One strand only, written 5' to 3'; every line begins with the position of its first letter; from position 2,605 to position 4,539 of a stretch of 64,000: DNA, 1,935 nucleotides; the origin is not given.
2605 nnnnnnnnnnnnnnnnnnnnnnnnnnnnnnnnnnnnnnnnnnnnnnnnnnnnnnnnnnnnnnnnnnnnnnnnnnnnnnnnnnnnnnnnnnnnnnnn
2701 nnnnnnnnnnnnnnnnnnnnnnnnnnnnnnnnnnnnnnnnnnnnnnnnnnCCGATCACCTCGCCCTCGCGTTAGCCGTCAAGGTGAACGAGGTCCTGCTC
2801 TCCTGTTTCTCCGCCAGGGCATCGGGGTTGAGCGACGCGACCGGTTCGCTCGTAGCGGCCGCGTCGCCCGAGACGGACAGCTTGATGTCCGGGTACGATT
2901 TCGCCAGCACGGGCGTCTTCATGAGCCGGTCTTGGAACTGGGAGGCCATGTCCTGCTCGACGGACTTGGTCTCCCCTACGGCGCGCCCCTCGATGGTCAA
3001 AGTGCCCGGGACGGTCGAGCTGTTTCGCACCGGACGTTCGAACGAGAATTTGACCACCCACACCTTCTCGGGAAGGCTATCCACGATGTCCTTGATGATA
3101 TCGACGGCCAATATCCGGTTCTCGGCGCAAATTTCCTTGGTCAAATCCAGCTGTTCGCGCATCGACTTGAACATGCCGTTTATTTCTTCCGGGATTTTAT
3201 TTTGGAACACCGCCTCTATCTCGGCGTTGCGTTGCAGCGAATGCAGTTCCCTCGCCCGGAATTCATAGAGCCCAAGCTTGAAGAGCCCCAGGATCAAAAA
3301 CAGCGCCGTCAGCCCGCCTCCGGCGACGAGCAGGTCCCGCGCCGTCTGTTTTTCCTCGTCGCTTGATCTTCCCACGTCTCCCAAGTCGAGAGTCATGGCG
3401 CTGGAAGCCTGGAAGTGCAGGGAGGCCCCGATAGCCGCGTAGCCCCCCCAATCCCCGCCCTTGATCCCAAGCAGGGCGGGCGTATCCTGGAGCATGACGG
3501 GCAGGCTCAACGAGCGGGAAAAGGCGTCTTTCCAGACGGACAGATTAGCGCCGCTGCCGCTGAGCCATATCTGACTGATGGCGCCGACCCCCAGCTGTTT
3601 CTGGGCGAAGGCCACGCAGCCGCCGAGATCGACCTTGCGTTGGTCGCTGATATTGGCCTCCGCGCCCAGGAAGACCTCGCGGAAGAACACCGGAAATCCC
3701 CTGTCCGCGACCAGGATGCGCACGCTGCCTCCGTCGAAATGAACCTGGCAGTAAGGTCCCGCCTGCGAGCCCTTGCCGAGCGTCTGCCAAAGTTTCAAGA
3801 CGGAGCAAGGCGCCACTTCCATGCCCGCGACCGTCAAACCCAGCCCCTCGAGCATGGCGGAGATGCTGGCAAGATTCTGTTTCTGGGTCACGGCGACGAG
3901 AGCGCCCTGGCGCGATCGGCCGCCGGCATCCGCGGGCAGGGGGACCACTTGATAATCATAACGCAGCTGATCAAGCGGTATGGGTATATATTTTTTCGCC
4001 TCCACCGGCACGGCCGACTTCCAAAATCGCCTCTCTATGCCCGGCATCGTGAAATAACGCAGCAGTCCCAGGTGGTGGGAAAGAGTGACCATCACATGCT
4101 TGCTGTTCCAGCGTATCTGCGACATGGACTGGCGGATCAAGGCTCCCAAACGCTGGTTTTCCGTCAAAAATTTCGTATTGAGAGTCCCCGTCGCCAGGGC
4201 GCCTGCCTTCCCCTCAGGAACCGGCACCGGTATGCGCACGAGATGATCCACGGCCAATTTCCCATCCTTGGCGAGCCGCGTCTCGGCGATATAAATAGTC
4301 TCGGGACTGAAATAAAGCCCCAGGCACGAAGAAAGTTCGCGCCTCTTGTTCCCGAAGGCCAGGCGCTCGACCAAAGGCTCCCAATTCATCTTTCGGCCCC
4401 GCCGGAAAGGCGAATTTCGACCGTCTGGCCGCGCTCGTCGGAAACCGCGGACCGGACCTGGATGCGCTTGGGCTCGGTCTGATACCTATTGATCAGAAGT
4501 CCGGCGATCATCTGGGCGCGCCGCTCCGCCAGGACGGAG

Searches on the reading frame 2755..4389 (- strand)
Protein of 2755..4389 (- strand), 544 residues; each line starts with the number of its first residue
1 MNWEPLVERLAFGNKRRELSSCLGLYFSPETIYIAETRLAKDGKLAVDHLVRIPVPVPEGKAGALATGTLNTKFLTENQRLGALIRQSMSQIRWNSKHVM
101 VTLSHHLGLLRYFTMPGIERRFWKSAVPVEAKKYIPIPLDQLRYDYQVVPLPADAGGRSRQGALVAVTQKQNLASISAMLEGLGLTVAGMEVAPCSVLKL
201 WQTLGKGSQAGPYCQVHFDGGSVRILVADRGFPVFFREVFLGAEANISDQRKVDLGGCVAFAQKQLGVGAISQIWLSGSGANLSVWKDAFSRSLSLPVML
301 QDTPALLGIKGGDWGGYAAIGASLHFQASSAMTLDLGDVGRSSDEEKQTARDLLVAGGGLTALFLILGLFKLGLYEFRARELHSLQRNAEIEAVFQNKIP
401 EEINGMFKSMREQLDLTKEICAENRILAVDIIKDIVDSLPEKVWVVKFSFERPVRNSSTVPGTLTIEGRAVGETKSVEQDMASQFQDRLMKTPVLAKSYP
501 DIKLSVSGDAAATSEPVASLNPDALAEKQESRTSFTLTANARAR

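Call 43: find_encoding_contigs(protein=window:2755-4389:-, flank=10000, max_places=2)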
Protein window:2755-4389:- (544 aa): 10 contigs read that carry it; 2 places shown.
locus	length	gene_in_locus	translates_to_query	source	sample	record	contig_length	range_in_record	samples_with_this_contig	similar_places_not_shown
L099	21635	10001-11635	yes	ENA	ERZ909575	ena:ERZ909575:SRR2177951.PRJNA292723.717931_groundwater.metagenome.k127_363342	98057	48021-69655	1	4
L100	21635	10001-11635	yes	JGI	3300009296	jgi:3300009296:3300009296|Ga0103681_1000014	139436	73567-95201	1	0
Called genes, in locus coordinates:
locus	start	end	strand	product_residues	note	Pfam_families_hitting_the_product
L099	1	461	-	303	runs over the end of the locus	PF00348:polyprenyl_synt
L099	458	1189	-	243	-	PF01048:PNP_UDP_1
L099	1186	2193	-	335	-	PF01073:3Beta_HSD, PF01370:Epimerase, PF02719:Polysacc_synt_2 (weak), PF05368:NmrA, PF07993:NAD_binding_4, PF13460:NAD_binding_10, PF16363:GDP_Man_Dehyd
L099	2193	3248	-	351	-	PF04055:Radical_SAM, PF11946:DUF3463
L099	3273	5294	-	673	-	PF09492:Pec_lyase (faint), PF13249:SQHop_cyclase_N, PF13243:SQHop_cyclase_C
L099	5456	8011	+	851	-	PF13424:TPR_12 (faint), PF13428:TPR_14 (faint), PF14559:TPR_19 (faint), PF04932:Wzy_C, PF13371:TPR_9 (faint), PF13432:TPR_16, PF00515:TPR_1 (weak), PF07719:TPR_2 (weak), +4 more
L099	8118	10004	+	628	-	PF00691:OmpA (weak)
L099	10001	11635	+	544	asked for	PF11104:PilM_2 (weak)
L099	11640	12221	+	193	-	-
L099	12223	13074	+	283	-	PF16537:T2SSB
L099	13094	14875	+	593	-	-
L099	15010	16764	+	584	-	PF05157:MshEN, PF00437:T2SSE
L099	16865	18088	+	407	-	PF28597:T2SSF_N, PF00482:T2SSF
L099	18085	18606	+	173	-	PF07963:N_methyl (weak)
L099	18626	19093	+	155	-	PF07963:N_methyl (weak)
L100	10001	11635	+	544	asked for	PF11104:PilM_2 (weak)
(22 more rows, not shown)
